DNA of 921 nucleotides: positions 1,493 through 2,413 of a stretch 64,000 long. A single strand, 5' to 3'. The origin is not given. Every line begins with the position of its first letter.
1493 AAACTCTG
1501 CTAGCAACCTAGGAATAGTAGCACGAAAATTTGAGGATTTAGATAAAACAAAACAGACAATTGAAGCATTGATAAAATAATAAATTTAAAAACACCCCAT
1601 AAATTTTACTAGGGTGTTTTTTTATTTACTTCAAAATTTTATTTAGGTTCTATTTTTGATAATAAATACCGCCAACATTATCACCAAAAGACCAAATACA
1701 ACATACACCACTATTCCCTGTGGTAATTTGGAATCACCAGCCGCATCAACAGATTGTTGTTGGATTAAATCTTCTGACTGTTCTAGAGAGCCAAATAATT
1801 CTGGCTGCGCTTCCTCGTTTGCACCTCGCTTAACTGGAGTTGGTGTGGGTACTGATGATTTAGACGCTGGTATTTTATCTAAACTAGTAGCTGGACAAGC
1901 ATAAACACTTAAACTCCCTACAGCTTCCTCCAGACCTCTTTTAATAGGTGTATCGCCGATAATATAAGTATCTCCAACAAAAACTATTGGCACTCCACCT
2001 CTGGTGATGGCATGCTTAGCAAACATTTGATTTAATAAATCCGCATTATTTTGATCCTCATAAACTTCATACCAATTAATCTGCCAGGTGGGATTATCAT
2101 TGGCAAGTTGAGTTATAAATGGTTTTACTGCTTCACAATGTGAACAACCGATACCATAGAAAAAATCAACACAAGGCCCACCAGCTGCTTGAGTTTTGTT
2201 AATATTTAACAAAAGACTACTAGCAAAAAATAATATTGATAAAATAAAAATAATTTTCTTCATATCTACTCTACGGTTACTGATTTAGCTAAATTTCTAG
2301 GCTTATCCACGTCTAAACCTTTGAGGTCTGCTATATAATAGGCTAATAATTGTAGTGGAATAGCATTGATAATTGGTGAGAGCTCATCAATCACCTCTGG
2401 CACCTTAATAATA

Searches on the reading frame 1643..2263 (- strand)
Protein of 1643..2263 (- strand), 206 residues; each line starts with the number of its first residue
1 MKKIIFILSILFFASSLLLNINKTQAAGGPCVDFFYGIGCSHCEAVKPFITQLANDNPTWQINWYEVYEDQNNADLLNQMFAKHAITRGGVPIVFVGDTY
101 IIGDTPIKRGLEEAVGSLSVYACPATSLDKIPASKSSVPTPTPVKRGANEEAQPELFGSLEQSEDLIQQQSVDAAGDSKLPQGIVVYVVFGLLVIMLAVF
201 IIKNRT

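Call 14: search_protein_families(library=ncbifam, proteins=[window:1643-2263:-], max_evalue=0.1)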
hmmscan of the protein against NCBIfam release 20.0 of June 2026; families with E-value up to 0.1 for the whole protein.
window:1643-2263:- (206 aa): 1 family
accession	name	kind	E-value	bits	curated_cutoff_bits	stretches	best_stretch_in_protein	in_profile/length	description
TIGR02180.1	GRX_euk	equivalog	0.0061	16.7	87.25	1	38-105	7-69/84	glutaredoxin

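Call 16: search_protein_families(library=pfam, proteins=[window:1643-2263:-], max_evalue=0.001)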
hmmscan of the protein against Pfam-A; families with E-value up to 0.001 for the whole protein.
window:1643-2263:- (206 aa): 0 families

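Call 58: search_protein_families(library=pfam, proteins=[window:1643-2263:-], max_evalue=5)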
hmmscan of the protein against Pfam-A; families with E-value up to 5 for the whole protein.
window:1643-2263:- (206 aa): 2 families
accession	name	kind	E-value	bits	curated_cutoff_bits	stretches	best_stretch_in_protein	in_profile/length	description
PF01323.26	DSBA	-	0.016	15.4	25.6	1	32-67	2-37/191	DSBA-like thioredoxin domain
PF00085.26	Thioredoxin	-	0.064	13.7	23.5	1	35-73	25-62/103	Thioredoxin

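Call 68: search_solved_structures(query=window:1643-2263:-, max_evalue=10)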
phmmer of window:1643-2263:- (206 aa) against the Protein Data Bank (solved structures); distinct sequences matched with E-value up to 10: 17.
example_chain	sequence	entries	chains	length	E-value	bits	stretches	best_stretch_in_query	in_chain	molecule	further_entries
1bed_A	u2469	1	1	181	0.0082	19.2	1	21-58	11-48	DSBA OXIDOREDUCTASE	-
6eez_A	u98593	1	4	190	0.011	18.8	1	35-58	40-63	DsbA-like disulfide oxidoreductase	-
4dvc_A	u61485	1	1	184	0.013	18.5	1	21-58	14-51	Thiol:disulfide interchange protein DsbA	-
2ijy_A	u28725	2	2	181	0.013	18.5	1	21-58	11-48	Thiol:disulfide interchange protein dsbA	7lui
1fo5_A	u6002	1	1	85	0.12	15.4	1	32-115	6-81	THIOREDOXIN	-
6g62_A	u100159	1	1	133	0.16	15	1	21-69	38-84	Thioredoxin O2, mitochondrial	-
3ic4_A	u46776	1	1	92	0.21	14.6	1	34-105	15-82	Glutaredoxin (Grx-1)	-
1ego_A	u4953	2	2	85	0.42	13.6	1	35-110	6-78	GLUTAREDOXIN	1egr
8xyw_A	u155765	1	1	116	0.5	13.3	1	27-68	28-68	De novo designed Trx-3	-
3hz8_A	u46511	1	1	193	0.54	13.2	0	19-54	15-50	Thiol:disulfide interchange protein DsbA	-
6g61_A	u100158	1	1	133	0.81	12.6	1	20-71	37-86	Thioredoxin O1, mitochondrial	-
3nqp_A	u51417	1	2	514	1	12.3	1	84-134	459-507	SusD superfamily protein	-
3dvw_A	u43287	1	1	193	1.8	11.5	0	19-54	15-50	Thiol:disulfide interchange protein DsbA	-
8t8k_A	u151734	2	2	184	1.8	11.5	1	45-71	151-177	DUF507 family protein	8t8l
6lyw_A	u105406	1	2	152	2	11.4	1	24-72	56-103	Thioredoxin-like 2-1, chloroplastic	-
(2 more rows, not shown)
